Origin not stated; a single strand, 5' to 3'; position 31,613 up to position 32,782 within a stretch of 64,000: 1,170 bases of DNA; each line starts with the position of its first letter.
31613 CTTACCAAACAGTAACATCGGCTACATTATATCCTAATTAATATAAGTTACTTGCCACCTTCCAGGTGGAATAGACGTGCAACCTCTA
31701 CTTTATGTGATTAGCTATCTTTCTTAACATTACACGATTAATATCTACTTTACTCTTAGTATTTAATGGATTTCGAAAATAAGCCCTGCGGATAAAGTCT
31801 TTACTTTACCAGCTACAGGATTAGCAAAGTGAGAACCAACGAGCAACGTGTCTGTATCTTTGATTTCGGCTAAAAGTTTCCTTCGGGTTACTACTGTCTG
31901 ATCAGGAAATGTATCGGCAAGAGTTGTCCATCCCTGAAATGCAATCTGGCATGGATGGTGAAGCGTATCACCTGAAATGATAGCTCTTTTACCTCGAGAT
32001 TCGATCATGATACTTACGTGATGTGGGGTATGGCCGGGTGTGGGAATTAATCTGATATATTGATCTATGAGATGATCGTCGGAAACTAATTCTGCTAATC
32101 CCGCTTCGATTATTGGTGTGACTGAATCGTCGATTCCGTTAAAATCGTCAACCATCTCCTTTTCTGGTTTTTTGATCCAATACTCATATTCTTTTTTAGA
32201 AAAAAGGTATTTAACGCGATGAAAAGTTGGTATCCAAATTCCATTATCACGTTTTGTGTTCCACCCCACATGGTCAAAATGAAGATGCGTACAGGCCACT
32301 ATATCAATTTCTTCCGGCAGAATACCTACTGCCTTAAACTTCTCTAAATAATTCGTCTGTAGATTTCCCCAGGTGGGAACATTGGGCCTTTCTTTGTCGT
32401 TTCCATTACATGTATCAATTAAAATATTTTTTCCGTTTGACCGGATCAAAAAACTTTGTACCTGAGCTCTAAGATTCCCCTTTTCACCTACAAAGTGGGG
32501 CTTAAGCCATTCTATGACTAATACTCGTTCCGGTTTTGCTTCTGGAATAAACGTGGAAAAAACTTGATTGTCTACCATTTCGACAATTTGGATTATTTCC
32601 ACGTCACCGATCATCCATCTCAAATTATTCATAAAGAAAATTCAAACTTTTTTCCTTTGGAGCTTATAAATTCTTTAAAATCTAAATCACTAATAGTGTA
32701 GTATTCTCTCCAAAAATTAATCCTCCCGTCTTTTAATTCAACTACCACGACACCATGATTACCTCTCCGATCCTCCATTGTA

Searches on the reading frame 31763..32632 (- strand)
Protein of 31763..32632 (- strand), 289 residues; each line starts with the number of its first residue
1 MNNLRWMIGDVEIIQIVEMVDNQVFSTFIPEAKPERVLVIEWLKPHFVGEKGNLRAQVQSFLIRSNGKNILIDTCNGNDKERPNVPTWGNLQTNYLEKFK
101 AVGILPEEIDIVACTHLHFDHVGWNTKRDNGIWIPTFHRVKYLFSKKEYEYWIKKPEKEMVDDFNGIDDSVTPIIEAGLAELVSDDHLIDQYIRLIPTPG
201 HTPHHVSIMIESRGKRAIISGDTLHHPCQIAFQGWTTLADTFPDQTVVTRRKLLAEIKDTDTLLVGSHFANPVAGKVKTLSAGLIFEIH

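Call 48: search_protein_families(library=pfam, proteins=[window:31763-32632:-])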
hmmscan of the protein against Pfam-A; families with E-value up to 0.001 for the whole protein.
window:31763-32632:- (289 aa): 3 families
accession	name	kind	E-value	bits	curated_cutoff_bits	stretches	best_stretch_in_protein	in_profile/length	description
PF00753.33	Lactamase_B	-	3.7e-22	79.7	22.7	1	57-268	5-196/196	Metallo-beta-lactamase superfamily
PF13483.12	Lactamase_B_3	-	2.4e-05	24.8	24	1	59-149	8-68/160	Beta-lactamase superfamily domain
PF12706.13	Lactamase_B_2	-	0.00045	20.3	27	0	69-225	2-145/200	Beta-lactamase superfamily domain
